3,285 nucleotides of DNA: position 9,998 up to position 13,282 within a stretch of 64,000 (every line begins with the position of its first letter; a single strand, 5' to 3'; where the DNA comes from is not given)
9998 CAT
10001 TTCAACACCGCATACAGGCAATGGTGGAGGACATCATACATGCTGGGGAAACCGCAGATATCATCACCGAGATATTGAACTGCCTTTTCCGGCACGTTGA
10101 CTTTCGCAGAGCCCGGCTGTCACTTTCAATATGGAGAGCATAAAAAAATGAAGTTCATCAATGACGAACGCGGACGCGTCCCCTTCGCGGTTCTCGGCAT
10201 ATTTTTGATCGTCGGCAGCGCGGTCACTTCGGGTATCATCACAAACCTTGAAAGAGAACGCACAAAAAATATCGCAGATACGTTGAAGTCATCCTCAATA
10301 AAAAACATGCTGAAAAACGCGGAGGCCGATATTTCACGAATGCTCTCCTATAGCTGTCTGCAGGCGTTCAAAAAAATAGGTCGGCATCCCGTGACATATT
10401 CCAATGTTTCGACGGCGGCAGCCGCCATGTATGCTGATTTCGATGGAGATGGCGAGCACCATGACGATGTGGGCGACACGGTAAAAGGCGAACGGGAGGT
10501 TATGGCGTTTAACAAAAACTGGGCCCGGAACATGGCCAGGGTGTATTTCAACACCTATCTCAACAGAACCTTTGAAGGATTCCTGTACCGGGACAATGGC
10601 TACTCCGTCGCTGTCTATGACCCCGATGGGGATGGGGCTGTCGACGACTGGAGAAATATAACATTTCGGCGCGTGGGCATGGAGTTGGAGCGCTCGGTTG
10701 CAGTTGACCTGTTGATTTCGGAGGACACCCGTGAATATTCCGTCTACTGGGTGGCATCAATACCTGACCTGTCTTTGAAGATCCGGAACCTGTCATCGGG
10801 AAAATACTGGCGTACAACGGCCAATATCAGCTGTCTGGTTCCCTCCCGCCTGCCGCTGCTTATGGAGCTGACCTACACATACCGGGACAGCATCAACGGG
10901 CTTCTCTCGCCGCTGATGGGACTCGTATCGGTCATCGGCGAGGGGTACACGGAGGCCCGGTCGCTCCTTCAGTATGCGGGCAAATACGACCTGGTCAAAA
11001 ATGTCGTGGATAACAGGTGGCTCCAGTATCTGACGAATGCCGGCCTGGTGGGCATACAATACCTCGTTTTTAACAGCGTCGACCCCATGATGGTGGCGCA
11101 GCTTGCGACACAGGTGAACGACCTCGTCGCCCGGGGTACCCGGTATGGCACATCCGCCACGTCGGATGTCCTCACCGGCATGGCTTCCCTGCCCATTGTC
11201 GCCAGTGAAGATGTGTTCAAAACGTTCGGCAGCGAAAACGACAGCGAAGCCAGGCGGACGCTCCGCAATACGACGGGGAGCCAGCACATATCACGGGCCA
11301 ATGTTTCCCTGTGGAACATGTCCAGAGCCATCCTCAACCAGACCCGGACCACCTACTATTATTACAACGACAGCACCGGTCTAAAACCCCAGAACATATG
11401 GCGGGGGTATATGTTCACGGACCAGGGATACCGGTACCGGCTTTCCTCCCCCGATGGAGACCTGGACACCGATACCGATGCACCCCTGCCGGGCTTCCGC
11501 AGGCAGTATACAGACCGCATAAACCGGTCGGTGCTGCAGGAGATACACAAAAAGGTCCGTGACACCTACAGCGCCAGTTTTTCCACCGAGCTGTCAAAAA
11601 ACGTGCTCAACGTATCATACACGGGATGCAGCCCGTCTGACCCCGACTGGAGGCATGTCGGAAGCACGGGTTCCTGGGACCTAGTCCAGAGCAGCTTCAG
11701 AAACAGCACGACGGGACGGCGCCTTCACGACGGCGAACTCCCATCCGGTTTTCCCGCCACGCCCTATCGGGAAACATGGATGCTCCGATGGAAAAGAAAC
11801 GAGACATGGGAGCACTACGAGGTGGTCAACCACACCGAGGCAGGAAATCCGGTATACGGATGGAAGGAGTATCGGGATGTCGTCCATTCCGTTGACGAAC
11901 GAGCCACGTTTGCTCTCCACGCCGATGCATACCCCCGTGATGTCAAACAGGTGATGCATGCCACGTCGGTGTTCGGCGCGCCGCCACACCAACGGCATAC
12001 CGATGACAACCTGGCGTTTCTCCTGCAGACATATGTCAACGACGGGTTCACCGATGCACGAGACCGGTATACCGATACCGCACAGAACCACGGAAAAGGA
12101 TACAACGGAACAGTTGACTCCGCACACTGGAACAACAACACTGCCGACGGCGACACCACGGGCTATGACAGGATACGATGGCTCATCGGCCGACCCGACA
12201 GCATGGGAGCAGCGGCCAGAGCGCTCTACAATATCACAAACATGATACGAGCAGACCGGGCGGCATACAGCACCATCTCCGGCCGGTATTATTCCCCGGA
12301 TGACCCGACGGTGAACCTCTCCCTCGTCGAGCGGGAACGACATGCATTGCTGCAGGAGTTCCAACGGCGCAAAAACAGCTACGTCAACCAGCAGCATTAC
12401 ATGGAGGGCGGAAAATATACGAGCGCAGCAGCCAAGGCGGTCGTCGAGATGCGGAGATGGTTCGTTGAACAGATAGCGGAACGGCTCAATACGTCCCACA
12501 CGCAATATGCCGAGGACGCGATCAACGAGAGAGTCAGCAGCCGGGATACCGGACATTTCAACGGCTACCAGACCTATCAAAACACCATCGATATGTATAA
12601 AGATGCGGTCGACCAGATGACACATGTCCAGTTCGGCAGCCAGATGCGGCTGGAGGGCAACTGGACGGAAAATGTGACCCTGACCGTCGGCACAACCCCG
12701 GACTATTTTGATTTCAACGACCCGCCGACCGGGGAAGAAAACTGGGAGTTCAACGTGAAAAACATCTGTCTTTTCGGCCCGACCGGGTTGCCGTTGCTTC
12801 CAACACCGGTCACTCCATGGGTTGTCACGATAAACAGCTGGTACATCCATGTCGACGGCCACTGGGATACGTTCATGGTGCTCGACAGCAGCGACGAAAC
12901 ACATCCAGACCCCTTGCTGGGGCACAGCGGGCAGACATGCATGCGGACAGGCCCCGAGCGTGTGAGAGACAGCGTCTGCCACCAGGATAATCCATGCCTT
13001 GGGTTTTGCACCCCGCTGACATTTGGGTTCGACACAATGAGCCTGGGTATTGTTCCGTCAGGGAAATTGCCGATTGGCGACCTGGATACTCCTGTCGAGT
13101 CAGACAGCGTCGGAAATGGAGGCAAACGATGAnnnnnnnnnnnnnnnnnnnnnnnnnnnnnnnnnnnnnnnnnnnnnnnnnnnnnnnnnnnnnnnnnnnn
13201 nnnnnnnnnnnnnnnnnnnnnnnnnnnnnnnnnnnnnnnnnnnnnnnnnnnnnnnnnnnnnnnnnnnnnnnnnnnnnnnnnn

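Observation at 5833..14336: Ten-gene operon of class III (prepilin-like) signal-peptide proteins with no known family: candidate undescribed archaeal surface-filament system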

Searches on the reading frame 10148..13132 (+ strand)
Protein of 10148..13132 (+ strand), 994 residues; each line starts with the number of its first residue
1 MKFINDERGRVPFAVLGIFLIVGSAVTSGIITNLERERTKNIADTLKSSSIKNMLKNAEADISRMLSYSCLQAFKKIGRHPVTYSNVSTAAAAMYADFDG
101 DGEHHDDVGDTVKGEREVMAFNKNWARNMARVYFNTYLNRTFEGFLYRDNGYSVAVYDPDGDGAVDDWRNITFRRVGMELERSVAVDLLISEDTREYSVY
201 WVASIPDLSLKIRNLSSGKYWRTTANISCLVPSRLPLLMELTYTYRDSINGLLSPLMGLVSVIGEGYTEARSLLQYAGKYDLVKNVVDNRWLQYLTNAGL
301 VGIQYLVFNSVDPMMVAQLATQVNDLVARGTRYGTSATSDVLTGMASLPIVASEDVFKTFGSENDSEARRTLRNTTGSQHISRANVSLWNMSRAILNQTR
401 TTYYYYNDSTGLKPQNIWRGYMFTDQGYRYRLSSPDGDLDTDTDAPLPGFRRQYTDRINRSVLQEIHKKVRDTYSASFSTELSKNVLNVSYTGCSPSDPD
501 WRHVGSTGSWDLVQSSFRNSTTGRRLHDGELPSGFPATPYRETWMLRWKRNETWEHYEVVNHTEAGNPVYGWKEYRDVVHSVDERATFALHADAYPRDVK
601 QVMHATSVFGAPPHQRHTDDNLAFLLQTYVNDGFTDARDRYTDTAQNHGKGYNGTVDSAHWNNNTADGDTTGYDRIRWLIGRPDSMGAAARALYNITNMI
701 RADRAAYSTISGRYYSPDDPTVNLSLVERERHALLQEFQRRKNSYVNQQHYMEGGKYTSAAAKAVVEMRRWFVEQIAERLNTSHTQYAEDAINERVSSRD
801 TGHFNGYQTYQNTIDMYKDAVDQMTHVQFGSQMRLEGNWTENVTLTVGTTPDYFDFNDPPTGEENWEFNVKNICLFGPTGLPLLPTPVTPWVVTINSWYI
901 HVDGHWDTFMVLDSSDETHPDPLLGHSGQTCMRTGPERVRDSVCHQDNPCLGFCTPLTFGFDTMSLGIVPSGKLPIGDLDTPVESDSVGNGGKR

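Call 4: search_protein_families(library=pfam, proteins=[window:10148-13132:+], max_evalue=1)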
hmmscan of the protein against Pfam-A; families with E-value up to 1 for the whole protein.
window:10148-13132:+ (994 aa): 1 family
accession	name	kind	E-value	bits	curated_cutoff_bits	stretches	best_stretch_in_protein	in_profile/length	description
PF23957.1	DUF7286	-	5.8e-28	98.3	27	4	878-981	894-991/1000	Family of unknown function (DUF7286)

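Call 7: search_protein_families(library=ncbifam, proteins=[window:10148-13132:+], max_evalue=0.1)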
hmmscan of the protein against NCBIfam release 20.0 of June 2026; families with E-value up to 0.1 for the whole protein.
window:10148-13132:+ (994 aa): 0 families

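Call 9: find_related_loci(query=window:10148-13132:+, collection=genome_contigs, flank=10000)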
Query window:10148-13132:+ (994 aa) in genome_contigs; peptide patterns used: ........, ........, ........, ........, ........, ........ (x = any residue, [..] = any of these).
10 stretches matched a pattern; 1 encode a relative of the query (tblastn E <= 1e-3); 1 distinct loci.
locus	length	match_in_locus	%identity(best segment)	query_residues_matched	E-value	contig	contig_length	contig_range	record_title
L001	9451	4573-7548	45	1-989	0e+0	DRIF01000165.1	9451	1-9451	MAG TPA_asm: Thermoplasmatales archaeon isolate HyVt-387 HyVt-387_k295_57048, whole genome shotgun sequence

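Call 11: find_homologous_proteins(query=window:10148-13132:+)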
Query window:10148-13132:+ (994 aa): 20 proteins with E <= 0.001 among 8000 candidates.
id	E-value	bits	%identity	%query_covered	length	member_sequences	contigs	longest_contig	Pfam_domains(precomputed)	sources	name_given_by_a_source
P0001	0.0e+0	2169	92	100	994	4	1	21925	PF23957.2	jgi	-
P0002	0.0e+0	1310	59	100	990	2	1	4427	PF23957.2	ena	-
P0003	0.0e+0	1305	59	100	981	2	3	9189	PF23957.2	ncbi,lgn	-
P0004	0.0e+0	1170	53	99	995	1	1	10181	PF23957.2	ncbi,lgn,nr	ncbi:MAG: hypothetical protein U9O96_02810 [Candidatus Thermoplasmatota archaeon]|nr:hypothetical pr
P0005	0.0e+0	1125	52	100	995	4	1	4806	PF23957.2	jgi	-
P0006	0.0e+0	1100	52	100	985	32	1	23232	PF23957.2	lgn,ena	-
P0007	0.0e+0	1069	52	99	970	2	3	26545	PF23957.2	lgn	-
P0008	0.0e+0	1046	50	100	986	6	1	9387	PF23957.2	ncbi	-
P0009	0.0e+0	1032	49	99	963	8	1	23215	PF23957.2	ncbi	-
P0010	0.0e+0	1029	49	100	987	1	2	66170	PF23957.2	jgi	-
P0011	7.8e-262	889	45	98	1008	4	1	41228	PF23957.2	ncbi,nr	ncbi:MAG: hypothetical protein J7L31_06230 [Thermoplasmata archaeon]|nr:hypothetical protein [Thermo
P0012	1.0e-256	872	45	99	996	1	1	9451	PF23957.2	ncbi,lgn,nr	ncbi:MAG TPA: hypothetical protein ENI33_07305 [Thermoplasmatales archaeon]|nr:hypothetical protein 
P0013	2.6e-256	871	44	100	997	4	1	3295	PF23957.2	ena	-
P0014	2.6e-253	861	44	100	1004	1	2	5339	PF23957.2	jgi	-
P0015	2.9e-252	858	44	99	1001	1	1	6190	PF23957.2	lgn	-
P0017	1.4e-156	541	35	98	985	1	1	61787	PF23957.2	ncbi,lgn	-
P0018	2.8e-119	417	30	99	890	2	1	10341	PF23957.2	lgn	-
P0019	4.5e-105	370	27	100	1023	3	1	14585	PF23957.2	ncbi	-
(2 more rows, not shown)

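Call 12: find_encoding_contigs(protein=P0017, flank=10000, max_places=2)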
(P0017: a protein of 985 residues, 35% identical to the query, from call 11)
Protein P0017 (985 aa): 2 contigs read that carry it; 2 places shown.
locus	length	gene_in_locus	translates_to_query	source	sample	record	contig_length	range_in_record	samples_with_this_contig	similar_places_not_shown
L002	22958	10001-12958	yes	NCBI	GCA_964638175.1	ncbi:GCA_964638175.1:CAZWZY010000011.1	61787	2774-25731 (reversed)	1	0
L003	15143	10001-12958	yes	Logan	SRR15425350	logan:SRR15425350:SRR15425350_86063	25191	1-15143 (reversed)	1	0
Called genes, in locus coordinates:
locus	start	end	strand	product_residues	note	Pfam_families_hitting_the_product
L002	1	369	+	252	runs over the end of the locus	PF00398:RrnaAD, PF13649:Methyltransf_25 (weak)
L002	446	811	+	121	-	PF00072:Response_reg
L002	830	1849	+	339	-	PF00005:ABC_tran, PF13304:AAA_21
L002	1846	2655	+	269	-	PF12679:ABC2_membrane_2, PF13346:ABC2_membrane_5 (weak)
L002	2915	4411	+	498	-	PF00474:SSF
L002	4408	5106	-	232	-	PF01209:Ubie_methyltran, PF13489:Methyltransf_23, PF24675:NpmA (faint), PF02390:Methyltransf_4 (weak), PF13649:Methyltransf_25, PF13847:Methyltransf_31, PF08241:Methyltransf_11, PF08242:Methyltransf_12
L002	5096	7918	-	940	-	PF00133:tRNA-synt_1, PF00750:tRNA-synt_1d (faint), PF09334:tRNA-synt_1g (weak), PF13603:tRNA-synt_1_2 (weak), PF09334:tRNA-synt_1g (weak), PF08264:Anticodon_1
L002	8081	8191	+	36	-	-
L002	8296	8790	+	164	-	-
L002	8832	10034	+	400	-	PF23955:DUF7284 (weak)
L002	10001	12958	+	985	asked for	PF23957:DUF7286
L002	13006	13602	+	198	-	PF27849:MAST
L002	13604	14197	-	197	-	-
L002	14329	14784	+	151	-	PF00583:Acetyltransf_1, PF13508:Acetyltransf_7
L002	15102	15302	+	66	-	PF00313:CSD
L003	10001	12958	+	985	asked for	PF23957:DUF7286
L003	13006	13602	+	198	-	PF27849:MAST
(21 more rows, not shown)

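Call 13: find_encoding_contigs(protein=P0019, flank=10000, max_places=2)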
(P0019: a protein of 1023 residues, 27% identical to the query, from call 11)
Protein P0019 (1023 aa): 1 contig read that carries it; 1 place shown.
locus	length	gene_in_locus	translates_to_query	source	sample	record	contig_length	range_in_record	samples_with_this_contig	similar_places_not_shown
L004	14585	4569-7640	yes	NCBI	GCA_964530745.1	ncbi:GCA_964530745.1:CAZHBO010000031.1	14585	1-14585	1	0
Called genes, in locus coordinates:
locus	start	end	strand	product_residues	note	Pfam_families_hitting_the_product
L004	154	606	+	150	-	PF17789:MG4 (weak), PF02369:Big_1 (weak)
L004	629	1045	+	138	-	-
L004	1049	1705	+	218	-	-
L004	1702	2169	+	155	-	-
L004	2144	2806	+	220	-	-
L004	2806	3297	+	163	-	-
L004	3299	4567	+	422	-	PF23955:DUF7284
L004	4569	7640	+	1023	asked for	PF23957:DUF7286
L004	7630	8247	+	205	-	PF27849:MAST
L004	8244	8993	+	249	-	-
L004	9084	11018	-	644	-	-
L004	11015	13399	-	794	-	PF01326:PPDK_N, PF00391:PEP-utilizers, PF02896:PEP-utilizers_C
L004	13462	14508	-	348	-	-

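Call 14: find_encoding_contigs(protein=P0010, flank=10000, max_places=2)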
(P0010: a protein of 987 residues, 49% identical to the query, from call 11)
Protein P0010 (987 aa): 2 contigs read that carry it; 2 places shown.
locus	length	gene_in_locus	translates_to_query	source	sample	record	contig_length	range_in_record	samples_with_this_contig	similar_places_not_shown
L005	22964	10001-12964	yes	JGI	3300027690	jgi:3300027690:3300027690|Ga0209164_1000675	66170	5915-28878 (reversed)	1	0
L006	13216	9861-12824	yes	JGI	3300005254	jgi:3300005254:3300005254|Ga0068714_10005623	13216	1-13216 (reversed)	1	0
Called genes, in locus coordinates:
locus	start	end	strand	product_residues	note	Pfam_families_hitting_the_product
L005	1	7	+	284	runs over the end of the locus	-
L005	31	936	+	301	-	-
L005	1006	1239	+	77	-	-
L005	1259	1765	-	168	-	PF02943:FeThRed_B, PF23458:DUF7130 (weak), PF21349:RUBY_RBDX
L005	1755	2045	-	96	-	PF00462:Glutaredoxin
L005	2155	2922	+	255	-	-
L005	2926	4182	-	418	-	PF01769:MgtE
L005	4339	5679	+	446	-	PF02812:ELFV_dehydrog_N, PF00208:ELFV_dehydrog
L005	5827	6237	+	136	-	-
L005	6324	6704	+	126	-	-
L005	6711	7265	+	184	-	-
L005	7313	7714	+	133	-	-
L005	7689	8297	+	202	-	-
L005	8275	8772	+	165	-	-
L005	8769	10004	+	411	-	PF23955:DUF7284 (weak)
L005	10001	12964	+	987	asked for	PF23957:DUF7286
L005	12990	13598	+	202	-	PF27849:MAST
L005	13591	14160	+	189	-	PF23993:DUF7311 (faint)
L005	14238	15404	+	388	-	PF13495:Phage_int_SAM_4 (weak), PF00589:Phage_integrase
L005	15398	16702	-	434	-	-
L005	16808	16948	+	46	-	-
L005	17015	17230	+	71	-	-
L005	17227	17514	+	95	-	-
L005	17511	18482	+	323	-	-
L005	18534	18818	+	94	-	-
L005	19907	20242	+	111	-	-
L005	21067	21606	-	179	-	PF00583:Acetyltransf_1, PF13673:Acetyltransf_10 (weak), PF13508:Acetyltransf_7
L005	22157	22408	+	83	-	-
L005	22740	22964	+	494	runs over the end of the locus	PF00149:Metallophos (weak), PF04042:DNA_pol_E_B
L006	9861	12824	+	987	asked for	PF23957:DUF7286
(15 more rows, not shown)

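Call 25: search_dna_similar(query=window:10148-13132:+, collection=plasmids, mode=protein, max_evalue=0.001, max_rows=25)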
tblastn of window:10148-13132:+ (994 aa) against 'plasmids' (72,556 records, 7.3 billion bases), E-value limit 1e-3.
No match.

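Call 27: find_homologous_proteins(query=A1, max_evalue=0.001)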
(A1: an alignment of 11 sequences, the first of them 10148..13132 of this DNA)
Query A1 (11 sequences) (994 aa, profile of the alignment): 21 proteins with E <= 0.001 among 8000 candidates.
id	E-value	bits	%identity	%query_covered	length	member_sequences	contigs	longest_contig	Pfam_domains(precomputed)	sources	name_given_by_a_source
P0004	0.0e+0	1575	53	99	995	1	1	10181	PF23957.2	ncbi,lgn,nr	ncbi:MAG: hypothetical protein U9O96_02810 [Candidatus Thermoplasmatota archaeon]|nr:hypothetical pr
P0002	0.0e+0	1544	59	100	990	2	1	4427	PF23957.2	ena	-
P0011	0.0e+0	1507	45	98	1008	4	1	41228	PF23957.2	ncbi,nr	ncbi:MAG: hypothetical protein J7L31_06230 [Thermoplasmata archaeon]|nr:hypothetical protein [Thermo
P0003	0.0e+0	1484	59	100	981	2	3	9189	PF23957.2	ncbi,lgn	-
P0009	0.0e+0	1480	49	99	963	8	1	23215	PF23957.2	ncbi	-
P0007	0.0e+0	1475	52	99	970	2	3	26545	PF23957.2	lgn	-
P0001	0.0e+0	1469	92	100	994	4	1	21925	PF23957.2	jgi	-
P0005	0.0e+0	1458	52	100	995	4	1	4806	PF23957.2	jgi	-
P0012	0.0e+0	1445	45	99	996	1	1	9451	PF23957.2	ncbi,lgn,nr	ncbi:MAG TPA: hypothetical protein ENI33_07305 [Thermoplasmatales archaeon]|nr:hypothetical protein 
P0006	0.0e+0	1443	52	100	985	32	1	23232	PF23957.2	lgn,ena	-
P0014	0.0e+0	1407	44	100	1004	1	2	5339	PF23957.2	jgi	-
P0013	0.0e+0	1406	44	100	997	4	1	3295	PF23957.2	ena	-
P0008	0.0e+0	1354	50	100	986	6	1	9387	PF23957.2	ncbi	-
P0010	0.0e+0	1320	49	100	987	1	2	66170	PF23957.2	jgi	-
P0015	0.0e+0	1303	44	99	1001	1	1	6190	PF23957.2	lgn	-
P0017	0.0e+0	1194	35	98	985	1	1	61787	PF23957.2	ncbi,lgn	-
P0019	0.0e+0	1130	27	100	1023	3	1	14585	PF23957.2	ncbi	-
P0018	0.0e+0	1035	30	99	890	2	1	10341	PF23957.2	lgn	-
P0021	4.6e-11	60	63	2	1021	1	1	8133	PF23957.2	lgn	-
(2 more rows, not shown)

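Call 28: find_encoding_contigs(protein=P0021, flank=10000, max_places=2)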
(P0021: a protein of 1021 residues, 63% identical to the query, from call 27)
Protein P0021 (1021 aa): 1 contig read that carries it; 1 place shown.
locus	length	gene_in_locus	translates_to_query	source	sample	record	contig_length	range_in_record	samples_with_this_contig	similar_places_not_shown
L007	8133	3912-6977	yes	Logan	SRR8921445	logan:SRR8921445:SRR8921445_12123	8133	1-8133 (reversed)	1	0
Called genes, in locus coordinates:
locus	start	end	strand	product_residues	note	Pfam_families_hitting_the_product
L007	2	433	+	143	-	?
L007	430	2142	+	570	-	-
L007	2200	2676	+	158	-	PF23954:DUF7283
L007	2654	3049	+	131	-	PF23956:DUF7285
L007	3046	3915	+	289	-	PF23955:DUF7284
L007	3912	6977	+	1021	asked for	PF23957:DUF7286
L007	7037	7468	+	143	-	PF19104:DUF5791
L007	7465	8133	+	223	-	?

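Call 29: find_encoding_contigs(protein=P0011, flank=10000, max_places=1)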
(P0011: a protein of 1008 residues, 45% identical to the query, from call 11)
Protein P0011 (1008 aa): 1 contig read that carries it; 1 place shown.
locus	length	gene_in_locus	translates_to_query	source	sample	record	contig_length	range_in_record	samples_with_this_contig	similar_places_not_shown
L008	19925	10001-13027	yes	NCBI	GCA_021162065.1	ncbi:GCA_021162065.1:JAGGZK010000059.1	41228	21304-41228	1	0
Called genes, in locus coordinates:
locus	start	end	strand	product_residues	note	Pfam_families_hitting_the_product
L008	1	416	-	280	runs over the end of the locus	PF13292:DXP_synthase_N, PF00456:Transketolase_N, PF09364:XFP_N (faint), PF00676:E1_dh, PF02775:TPP_enzyme_C (weak)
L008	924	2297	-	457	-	PF03023:MurJ (faint), PF01554:MatE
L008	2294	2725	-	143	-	PF22381:Staph_reg_Sar_Rot, PF01978:TrmB (weak), PF12802:MarR_2, PF01047:MarR, PF13412:HTH_24 (weak), PF13463:HTH_27, PF13601:HTH_34 (weak), PF01325:Fe_dep_repress (weak), +1 more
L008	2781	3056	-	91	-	-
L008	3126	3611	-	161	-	-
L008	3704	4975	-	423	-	PF01979:Amidohydro_1, PF07969:Amidohydro_3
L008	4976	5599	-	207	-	-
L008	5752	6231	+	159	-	PF17789:MG4 (weak)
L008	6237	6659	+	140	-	-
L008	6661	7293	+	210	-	-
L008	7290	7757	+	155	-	-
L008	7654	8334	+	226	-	-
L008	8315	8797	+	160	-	-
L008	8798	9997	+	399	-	-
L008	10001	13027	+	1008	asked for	PF23957:DUF7286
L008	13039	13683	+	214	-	PF27849:MAST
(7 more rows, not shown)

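Call 30: find_encoding_contigs(protein=P0018, flank=10000, max_places=1)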
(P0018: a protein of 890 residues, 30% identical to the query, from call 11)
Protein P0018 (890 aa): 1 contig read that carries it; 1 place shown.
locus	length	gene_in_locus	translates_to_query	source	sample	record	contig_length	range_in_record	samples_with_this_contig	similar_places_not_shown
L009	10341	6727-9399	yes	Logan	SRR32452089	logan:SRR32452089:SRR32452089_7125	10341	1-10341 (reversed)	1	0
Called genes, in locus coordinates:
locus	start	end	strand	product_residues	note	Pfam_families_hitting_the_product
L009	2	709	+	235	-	?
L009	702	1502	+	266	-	PF00149:Metallophos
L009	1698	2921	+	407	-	PF24893:DUF7743 (faint), PF19077:Big_13 (faint), PF13290:CHB_HEX_C_1 (faint), PF17957:Big_7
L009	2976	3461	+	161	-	PF02369:Big_1 (weak), PF17789:MG4 (weak)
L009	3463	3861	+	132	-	-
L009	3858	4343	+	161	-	-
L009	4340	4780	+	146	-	-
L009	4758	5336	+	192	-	-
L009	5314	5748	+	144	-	-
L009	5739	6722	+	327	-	-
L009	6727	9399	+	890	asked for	PF23957:DUF7286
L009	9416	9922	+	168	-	-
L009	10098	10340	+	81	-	?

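Call 32: search_protein_families(library=pfam, proteins=[L007:8-433:+, L007:430-2142:+, L007:2200-2676:+, L007:2654-3049:+, L007:3046-3915:+], max_evalue=0.01)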
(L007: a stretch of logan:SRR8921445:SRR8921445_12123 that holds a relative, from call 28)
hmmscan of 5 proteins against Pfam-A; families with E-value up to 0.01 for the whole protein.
L007:8-433:+ (141 aa): 0 families

L007:430-2142:+ (570 aa): 2 families
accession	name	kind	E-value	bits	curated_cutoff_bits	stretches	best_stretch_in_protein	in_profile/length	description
PF00482.28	T2SSF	-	0.0038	17.6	25.2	1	372-485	14-120/125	Type II secretion system (T2SS), protein F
PF19590.4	TrbL_3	-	0.0042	16.5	23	1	270-340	266-334/379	TrbL/VirB6 plasmid conjugal transfer like protein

L007:2200-2676:+ (158 aa): 1 family
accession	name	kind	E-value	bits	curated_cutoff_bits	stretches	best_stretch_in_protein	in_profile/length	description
PF23954.1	DUF7283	-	7.7e-56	188.4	27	1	3-146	1-142/142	Family of unknown function (DUF7283)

L007:2654-3049:+ (131 aa): 1 family
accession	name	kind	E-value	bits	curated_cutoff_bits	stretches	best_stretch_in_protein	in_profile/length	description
PF23956.1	DUF7285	-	8.6e-39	133.1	27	1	21-130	2-112/112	Family of unknown function (DUF7285)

L007:3046-3915:+ (289 aa): 1 family
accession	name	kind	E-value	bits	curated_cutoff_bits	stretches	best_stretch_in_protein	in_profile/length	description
PF23955.1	DUF7284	-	2.3e-86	290.6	27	1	6-287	1-278/278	Family of unknown function (DUF7284)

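Call 33: search_solved_structures(query=L007:8-433:+, max_evalue=0.01)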
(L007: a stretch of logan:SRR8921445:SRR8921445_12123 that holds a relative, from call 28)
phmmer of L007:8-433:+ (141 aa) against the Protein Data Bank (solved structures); distinct sequences matched with E-value up to 0.01: 0.

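Call 34: search_dna_similar(query=P0021, collection=plasmids, mode=protein, max_evalue=0.001, max_rows=20)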
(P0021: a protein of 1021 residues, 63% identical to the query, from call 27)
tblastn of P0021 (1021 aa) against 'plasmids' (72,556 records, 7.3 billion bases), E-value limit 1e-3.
No match.
